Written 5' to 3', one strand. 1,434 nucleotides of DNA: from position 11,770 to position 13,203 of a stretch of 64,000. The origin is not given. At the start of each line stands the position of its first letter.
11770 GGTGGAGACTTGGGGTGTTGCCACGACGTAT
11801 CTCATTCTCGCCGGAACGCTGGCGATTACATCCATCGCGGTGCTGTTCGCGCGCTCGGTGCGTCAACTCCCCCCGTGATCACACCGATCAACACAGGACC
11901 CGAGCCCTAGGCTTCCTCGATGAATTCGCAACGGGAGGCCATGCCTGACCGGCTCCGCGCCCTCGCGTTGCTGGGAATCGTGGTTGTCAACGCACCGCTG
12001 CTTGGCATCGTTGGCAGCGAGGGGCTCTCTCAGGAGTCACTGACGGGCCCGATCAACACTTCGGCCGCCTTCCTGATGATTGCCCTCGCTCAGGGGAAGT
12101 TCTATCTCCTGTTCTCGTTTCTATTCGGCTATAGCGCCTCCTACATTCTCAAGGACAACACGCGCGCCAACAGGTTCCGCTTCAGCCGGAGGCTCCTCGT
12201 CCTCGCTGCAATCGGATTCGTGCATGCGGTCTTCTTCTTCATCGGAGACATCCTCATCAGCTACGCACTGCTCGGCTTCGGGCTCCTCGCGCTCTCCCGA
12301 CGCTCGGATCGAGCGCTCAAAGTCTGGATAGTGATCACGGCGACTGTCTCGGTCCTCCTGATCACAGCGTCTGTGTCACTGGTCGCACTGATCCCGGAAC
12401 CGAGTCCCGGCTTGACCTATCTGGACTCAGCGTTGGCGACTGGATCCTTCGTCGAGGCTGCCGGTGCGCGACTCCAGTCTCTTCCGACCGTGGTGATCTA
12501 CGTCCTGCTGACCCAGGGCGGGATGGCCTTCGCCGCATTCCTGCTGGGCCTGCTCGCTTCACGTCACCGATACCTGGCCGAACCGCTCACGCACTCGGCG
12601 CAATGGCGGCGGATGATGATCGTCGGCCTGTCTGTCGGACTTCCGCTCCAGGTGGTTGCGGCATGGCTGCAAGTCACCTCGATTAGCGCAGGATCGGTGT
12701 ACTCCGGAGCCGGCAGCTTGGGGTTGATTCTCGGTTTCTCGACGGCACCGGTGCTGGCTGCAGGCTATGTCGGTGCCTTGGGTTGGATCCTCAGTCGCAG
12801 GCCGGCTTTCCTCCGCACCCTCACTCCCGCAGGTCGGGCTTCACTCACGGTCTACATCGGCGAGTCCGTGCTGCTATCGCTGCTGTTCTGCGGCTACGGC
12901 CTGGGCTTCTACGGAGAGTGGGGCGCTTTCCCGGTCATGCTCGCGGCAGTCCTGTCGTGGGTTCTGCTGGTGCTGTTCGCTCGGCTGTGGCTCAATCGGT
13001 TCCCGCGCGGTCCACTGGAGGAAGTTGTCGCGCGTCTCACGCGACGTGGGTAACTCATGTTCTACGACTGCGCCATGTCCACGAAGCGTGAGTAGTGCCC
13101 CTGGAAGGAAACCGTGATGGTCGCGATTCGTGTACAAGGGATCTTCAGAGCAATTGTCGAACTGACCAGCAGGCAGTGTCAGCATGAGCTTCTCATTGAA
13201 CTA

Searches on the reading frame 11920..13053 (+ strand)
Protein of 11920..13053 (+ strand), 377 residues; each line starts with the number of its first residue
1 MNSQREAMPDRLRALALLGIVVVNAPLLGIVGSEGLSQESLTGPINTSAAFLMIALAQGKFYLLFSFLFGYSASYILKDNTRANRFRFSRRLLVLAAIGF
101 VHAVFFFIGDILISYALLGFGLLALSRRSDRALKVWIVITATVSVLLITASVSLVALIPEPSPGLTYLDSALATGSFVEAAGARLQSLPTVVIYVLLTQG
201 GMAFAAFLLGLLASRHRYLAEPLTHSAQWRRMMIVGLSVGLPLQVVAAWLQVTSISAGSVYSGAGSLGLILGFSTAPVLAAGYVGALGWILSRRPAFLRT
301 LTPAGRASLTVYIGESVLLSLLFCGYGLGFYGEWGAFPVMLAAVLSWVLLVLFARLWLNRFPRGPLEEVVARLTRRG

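Call 11: find_encoding_contigs(protein=window:11920-13053:+, flank=10000, max_places=10)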
Protein window:11920-13053:+ (377 aa): 22 contigs read that carry it; 10 places shown.
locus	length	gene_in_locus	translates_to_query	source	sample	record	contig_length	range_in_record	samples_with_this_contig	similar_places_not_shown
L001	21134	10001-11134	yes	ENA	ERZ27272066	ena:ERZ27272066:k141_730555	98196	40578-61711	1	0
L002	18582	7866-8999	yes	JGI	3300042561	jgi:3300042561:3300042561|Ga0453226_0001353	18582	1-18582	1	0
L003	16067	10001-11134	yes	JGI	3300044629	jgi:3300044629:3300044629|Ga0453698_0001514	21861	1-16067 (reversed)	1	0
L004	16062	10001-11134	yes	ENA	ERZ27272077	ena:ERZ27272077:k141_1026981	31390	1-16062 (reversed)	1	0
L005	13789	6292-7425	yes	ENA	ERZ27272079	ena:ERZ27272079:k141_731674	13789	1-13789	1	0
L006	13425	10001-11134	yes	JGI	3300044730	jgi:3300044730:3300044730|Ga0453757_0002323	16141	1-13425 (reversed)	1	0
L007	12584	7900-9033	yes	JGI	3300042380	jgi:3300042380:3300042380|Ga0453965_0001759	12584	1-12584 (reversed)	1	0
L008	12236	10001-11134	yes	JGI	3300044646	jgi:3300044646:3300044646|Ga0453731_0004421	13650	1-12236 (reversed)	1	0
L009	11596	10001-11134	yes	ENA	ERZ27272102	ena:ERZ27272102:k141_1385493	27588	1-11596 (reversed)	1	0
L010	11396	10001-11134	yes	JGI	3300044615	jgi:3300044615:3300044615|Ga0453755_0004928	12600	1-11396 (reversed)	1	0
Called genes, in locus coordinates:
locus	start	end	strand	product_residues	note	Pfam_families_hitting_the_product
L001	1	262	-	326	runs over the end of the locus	PF00532:Peripla_BP_1, PF13407:Peripla_BP_4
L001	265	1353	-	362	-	PF02653:BPD_transp_2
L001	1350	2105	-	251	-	PF00005:ABC_tran, PF02463:SMC_N (faint), PF13304:AAA_21 (faint)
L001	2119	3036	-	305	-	PF01791:DeoC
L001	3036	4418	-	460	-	PF00370:FGGY_N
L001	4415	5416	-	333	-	PF00356:LacI, PF00532:Peripla_BP_1, PF13407:Peripla_BP_4, PF13377:Peripla_BP_3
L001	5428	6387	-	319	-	PF00294:PfkB, PF08543:Phos_pyr_kin (weak)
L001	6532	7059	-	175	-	PF13238:AAA_18, PF13671:AAA_33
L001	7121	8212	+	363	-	-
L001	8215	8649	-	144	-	-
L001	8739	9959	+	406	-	PF05977:MFS_3, PF07690:MFS_1, PF00083:Sugar_tr (weak), PF07690:MFS_1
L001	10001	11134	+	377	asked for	PF04235:DUF418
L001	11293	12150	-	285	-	PF01557:FAA_hydrolase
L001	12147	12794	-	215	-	PF08450:SGL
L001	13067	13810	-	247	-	PF00106:adh_short, PF08659:KR, PF23441:SDR, PF13561:adh_short_C2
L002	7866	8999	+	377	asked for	PF04235:DUF418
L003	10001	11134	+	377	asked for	PF04235:DUF418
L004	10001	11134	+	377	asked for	PF04235:DUF418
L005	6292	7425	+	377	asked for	PF04235:DUF418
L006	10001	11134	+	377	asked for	PF04235:DUF418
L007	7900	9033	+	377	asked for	PF04235:DUF418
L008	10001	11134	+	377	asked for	PF04235:DUF418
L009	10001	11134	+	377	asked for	PF04235:DUF418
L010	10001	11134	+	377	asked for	PF04235:DUF418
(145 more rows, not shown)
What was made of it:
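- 11920..13053 (+): DUF418 membrane protein gene, the left flank, convergent with dnaB in empty-site genomes. An identical protein is found on both occupied and empty contigs (call 11).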

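Call 23: find_related_loci(query=window:11920-13053:+, collection=metagenome_contigs, flank=10000)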
Query window:11920-13053:+ (377 aa) in metagenome_contigs; peptide patterns used: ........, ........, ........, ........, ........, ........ (x = any residue, [..] = any of these).
121 stretches matched a pattern; 1 encode a relative of the query (tblastn E <= 1e-3); 1 distinct loci.
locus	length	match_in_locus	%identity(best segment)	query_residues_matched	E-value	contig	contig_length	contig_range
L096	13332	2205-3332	85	1-376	0e+0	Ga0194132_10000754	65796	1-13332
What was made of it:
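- Tried and rejected: The single metagenome_contigs scan returned one locus, L096 (call 23).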

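Call 26: find_homologous_proteins(query=window:11920-13053:+, max_evalue=1e-60)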
Query window:11920-13053:+ (377 aa): 2726 proteins with E <= 1e-60 among 8000 candidates; the best 120 are listed.
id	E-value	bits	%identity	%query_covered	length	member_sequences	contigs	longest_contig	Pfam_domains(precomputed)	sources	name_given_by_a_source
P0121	3.9e-229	778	99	100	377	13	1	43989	PF04235.19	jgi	jgi:uncharacterized protein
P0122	6.0e-199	679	86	100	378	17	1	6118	PF04235.19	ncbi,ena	-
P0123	6.2e-199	679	85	100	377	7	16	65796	PF04235.19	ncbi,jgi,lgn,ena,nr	ncbi:MAG: DUF418 domain-containing protein [Actinobacteria bacterium]|nr:DUF418 domain-containing pr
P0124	1.5e-191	654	81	100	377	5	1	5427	PF04235.19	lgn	-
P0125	2.7e-191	654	81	100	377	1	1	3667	PF04235.19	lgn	-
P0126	3.7e-184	630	80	99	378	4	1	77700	PF04235.19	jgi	jgi:uncharacterized protein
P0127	1.7e-171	588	74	99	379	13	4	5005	PF04235.19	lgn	-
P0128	1.9e-156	539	68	99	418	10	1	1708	PF04235.19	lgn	-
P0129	1.2e-155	536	68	99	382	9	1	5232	PF04235.19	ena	-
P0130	1.6e-153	529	69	98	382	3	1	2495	PF04235.19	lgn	-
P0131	9.1e-142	491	63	99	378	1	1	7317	PF04235.19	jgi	jgi:uncharacterized protein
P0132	1.1e-141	490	63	99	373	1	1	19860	PF04235.19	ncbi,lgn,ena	-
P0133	5.8e-134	465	61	98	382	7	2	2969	PF04235.19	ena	-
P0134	2.5e-131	456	61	98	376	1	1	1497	PF04235.19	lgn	-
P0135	1.3e-129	451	59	99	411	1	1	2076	PF04235.19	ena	-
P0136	3.2e-129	449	59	99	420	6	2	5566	PF04235.19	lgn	-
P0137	6.4e-129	448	59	99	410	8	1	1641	PF04235.19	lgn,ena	-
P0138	1.0e-125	438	58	99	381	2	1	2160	PF04235.19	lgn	-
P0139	2.4e-125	437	58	99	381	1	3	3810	PF04235.19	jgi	-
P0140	5.6e-125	435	57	99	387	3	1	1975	PF04235.19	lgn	-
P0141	6.6e-125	435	58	99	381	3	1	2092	PF04235.19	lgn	-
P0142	6.6e-125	435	58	99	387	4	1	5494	PF04235.19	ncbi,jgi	jgi:uncharacterized protein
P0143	9.9e-125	435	58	99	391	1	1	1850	PF04235.19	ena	-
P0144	1.2e-124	434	58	99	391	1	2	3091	PF04235.19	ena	-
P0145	3.6e-124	433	58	98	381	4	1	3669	PF04235.19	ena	-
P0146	9.1e-123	428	56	99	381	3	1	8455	PF04235.19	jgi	jgi:uncharacterized protein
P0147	9.3e-123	428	57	99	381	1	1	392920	PF04235.19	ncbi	-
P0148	1.2e-122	428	58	99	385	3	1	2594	PF04235.19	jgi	jgi:uncharacterized protein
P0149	1.4e-122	428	57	100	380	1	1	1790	PF04235.19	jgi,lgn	jgi:uncharacterized protein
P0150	2.0e-122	427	57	100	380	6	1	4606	PF04235.19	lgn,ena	-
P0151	2.0e-122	427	57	99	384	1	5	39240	PF04235.19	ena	-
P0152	2.1e-122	427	57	99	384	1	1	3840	PF04235.19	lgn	-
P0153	7.5e-122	425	57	100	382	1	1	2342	PF04235.19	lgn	-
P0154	8.1e-122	425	58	99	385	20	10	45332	PF04235.19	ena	-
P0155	1.4e-121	424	57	99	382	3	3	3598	PF04235.19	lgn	-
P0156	1.4e-121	424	57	99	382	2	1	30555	PF04235.19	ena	-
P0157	1.5e-121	424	57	99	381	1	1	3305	PF04235.19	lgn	-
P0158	3.2e-121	423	57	99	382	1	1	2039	PF04235.19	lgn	-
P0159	3.3e-121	423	57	99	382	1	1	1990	PF04235.19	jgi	jgi:uncharacterized protein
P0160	8.1e-121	422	56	99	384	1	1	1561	PF04235.19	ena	-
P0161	1.0e-120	421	58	99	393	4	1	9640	PF04235.19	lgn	-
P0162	1.3e-120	421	56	99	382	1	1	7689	PF04235.19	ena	-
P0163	1.7e-120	421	58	99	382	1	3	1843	PF04235.19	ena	-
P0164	1.8e-120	421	59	99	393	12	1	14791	PF04235.19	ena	-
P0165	2.0e-120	420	55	100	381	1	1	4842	PF04235.19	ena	-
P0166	3.7e-120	420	56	99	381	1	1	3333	PF04235.19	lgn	-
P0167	4.2e-120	419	56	99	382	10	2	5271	PF04235.19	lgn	-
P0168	6.0e-120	419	55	99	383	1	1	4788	PF04235.19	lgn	-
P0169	6.5e-120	419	57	99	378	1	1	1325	PF04235.19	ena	-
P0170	6.5e-120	419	55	100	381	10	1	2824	PF04235.19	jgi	-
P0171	6.9e-120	419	55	99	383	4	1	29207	PF04235.19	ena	-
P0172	7.1e-120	419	58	99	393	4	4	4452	PF04235.19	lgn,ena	-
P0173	7.7e-120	418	56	99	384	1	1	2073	PF04235.19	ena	-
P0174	8.0e-120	418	53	99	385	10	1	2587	PF04235.19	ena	-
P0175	8.6e-120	418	59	95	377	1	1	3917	PF04235.19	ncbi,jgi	jgi:uncharacterized protein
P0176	1.0e-119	418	57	99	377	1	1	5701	PF04235.19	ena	-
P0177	1.3e-119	418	56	100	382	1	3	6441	PF04235.19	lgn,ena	-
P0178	1.4e-119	418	57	99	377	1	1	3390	PF04235.19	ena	-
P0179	1.4e-119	418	55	99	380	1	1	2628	PF04235.19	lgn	-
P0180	1.7e-119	417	57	99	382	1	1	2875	PF04235.19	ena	-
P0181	4.3e-119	416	58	99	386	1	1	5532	PF04235.19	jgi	jgi:uncharacterized protein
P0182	4.6e-119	416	55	99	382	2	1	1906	PF04235.19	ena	-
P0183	5.2e-119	416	56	99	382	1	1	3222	PF04235.19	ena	-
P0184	8.0e-119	415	58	98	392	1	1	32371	PF04235.19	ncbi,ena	-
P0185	8.5e-119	415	56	99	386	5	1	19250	PF04235.19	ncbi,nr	ncbi:MAG: DUF418 domain-containing protein [Candidatus Nanopelagicales bacterium]|nr:DUF418 domain-c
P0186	1.0e-118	415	57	99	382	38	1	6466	PF04235.19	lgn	-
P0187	1.2e-118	415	57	99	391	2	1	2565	PF04235.19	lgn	-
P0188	1.8e-118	414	56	99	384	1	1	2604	PF04235.19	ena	-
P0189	2.0e-118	414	56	99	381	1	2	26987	PF04235.19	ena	-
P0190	2.0e-118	414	55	99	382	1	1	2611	PF04235.19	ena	-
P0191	2.5e-118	414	58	99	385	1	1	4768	PF04235.19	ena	-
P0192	2.5e-118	413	55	99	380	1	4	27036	PF04235.19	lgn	-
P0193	2.6e-118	413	56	99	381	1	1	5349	PF04235.19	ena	-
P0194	2.8e-118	413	55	99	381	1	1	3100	PF04235.19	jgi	jgi:uncharacterized protein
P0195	2.8e-118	413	55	99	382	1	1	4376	PF04235.19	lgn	-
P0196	4.1e-118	413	58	99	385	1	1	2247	PF04235.19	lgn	-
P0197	4.6e-118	413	55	99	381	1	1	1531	PF04235.19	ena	-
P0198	4.7e-118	413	56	99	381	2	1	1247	PF04235.19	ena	-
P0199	5.1e-118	412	58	100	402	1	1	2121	PF04235.19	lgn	-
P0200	5.7e-118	412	57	99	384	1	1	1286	PF04235.19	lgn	-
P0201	5.7e-118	412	58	99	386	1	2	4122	PF04235.19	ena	-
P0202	6.4e-118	412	55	99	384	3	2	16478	PF04235.19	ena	-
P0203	6.8e-118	412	56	99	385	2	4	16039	PF04235.19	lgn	-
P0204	7.8e-118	412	55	99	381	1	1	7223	PF04235.19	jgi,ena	jgi:uncharacterized protein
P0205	7.9e-118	412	55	99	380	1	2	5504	PF04235.19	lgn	-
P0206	8.0e-118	412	56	99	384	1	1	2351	PF04235.19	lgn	-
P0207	1.2e-117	411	57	99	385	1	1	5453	PF04235.19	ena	-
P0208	1.3e-117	411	56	98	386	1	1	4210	PF04235.19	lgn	-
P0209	1.4e-117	411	55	99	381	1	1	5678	PF04235.19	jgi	-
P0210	1.6e-117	411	58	99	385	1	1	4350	PF04235.19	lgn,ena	-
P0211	1.6e-117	411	57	99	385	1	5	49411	PF04235.19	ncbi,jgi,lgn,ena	jgi:uncharacterized protein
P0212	1.7e-117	411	56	99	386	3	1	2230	PF04235.19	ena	-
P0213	1.8e-117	411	56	99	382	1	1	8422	PF04235.19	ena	-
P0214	1.9e-117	411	55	99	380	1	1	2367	PF04235.19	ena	-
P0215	1.9e-117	411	55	99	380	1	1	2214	PF04235.19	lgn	-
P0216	2.0e-117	411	55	99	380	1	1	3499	PF04235.19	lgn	-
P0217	2.1e-117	410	55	99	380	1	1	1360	PF04235.19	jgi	-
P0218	2.9e-117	410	57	99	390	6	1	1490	PF04235.19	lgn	-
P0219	2.9e-117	410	56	99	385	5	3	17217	PF04235.19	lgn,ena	-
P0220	3.1e-117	410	57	99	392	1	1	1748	PF04235.19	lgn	-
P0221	3.1e-117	410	58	99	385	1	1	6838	PF04235.19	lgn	-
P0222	3.1e-117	410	57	99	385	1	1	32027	PF04235.19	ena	-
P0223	3.4e-117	410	55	99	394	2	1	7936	PF04235.19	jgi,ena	jgi:uncharacterized protein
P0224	3.6e-117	410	56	99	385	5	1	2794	PF04235.19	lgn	-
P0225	3.6e-117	410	57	99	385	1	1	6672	PF04235.19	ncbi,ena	-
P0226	3.8e-117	410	57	99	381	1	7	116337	PF04235.19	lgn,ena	-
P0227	4.1e-117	410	55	99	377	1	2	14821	PF04235.19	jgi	-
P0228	4.5e-117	409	55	99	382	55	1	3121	PF04235.19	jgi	jgi:uncharacterized protein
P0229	4.6e-117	409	55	99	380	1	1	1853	PF04235.19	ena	-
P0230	5.0e-117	409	57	99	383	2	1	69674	PF04235.19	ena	-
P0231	5.3e-117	409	57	99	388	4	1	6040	PF04235.19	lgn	-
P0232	5.8e-117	409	55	99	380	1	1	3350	PF04235.19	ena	-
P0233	6.2e-117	409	55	99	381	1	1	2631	PF04235.19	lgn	-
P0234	6.5e-117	409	56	99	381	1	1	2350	PF04235.19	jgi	jgi:uncharacterized protein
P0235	7.1e-117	409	55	99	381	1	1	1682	PF04235.19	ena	-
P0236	7.1e-117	409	54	99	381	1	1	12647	PF04235.19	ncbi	-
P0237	7.3e-117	409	56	99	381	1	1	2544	PF04235.19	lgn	-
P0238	7.4e-117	409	55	99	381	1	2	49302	PF04235.19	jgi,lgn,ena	jgi:uncharacterized protein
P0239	7.8e-117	409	58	99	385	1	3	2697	PF04235.19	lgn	-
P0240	8.7e-117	408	55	99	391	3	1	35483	PF04235.19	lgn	-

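Call 27: find_encoding_contigs(protein=P0126, flank=10000, max_places=3)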
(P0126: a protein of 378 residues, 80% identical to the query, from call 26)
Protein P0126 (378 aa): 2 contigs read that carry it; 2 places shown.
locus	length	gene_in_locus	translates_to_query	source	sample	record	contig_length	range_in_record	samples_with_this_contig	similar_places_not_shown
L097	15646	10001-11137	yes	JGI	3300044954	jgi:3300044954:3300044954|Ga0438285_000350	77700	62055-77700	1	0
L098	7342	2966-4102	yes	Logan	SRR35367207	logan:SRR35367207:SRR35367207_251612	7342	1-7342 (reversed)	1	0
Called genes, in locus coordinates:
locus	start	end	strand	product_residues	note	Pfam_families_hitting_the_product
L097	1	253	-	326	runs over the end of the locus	PF00532:Peripla_BP_1, PF13407:Peripla_BP_4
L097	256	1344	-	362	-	PF02653:BPD_transp_2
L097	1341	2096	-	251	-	PF00005:ABC_tran, PF02463:SMC_N (faint), PF13304:AAA_21 (faint)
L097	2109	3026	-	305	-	PF01791:DeoC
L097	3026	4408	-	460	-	PF00370:FGGY_N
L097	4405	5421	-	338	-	PF00356:LacI, PF00532:Peripla_BP_1, PF13407:Peripla_BP_4, PF13377:Peripla_BP_3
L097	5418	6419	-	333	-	PF00294:PfkB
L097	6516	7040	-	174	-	PF13238:AAA_18 (weak), PF13671:AAA_33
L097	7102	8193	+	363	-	-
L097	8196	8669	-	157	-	-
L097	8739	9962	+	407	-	PF05977:MFS_3, PF07690:MFS_1, PF00083:Sugar_tr, PF07690:MFS_1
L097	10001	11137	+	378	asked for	PF04235:DUF418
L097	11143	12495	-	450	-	PF00772:DnaB, PF03796:DnaB_C, PF13481:AAA_25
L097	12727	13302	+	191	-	PF01451:LMWPc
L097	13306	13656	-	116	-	PF05656:DUF805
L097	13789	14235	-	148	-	PF01281:Ribosomal_L9_N, PF03948:Ribosomal_L9_C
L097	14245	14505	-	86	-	PF01084:Ribosomal_S18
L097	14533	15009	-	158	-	PF00436:SSB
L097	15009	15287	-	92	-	PF01250:Ribosomal_S6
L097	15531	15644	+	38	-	?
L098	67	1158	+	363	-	-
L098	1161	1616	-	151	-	-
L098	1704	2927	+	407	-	PF05977:MFS_3, PF07690:MFS_1, PF00083:Sugar_tr, PF07690:MFS_1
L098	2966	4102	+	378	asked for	PF04235:DUF418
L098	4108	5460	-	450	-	PF00772:DnaB, PF03796:DnaB_C, PF13481:AAA_25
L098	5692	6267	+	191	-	PF01451:LMWPc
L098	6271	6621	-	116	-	PF05656:DUF805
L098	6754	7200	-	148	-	PF01281:Ribosomal_L9_N, PF03948:Ribosomal_L9_C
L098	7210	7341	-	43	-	?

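Call 28: find_encoding_contigs(protein=P0124, flank=10000, max_places=4)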
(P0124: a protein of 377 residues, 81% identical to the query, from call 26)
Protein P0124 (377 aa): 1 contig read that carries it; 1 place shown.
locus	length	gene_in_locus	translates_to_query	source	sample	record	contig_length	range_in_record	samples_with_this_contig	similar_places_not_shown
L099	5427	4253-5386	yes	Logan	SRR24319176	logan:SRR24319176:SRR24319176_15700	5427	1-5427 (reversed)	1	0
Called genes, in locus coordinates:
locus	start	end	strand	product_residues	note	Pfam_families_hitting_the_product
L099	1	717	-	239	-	?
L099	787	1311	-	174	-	PF07931:CPT (weak), PF13191:AAA_16 (faint), PF13238:AAA_18, PF13671:AAA_33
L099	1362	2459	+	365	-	-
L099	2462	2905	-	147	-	-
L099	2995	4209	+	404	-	PF05977:MFS_3, PF07690:MFS_1, PF00083:Sugar_tr, PF07690:MFS_1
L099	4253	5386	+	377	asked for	PF04235:DUF418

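Call 29: find_encoding_contigs(protein=P0122, flank=10000, max_places=4)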
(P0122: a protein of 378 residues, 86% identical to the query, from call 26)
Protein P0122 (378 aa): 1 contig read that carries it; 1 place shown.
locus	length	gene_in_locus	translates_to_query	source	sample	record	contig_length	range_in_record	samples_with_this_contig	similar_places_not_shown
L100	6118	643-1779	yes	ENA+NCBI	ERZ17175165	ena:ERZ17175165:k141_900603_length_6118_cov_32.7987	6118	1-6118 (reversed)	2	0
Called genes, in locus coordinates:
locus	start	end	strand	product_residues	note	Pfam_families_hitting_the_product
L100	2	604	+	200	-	?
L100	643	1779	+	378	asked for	PF04235:DUF418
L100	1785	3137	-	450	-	PF00772:DnaB, PF03796:DnaB_C, PF13481:AAA_25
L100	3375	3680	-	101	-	PF13828:DUF4190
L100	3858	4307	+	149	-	PF01451:LMWPc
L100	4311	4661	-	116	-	PF05656:DUF805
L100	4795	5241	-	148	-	PF01281:Ribosomal_L9_N, PF03948:Ribosomal_L9_C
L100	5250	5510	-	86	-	PF01084:Ribosomal_S18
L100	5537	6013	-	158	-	PF00436:SSB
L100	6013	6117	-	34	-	?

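Call 62: search_protein_families(library=pfam, proteins=[window:11920-13053:+])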
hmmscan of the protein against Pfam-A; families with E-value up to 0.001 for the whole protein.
window:11920-13053:+ (377 aa): 1 family
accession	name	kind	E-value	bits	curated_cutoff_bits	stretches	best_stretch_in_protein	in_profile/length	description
PF04235.18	DUF418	-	3.4e-32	112.1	23.6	1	215-375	3-161/163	Protein of unknown function (DUF418)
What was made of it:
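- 11920..13053 (+): Pfam PF04235 (call 62).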
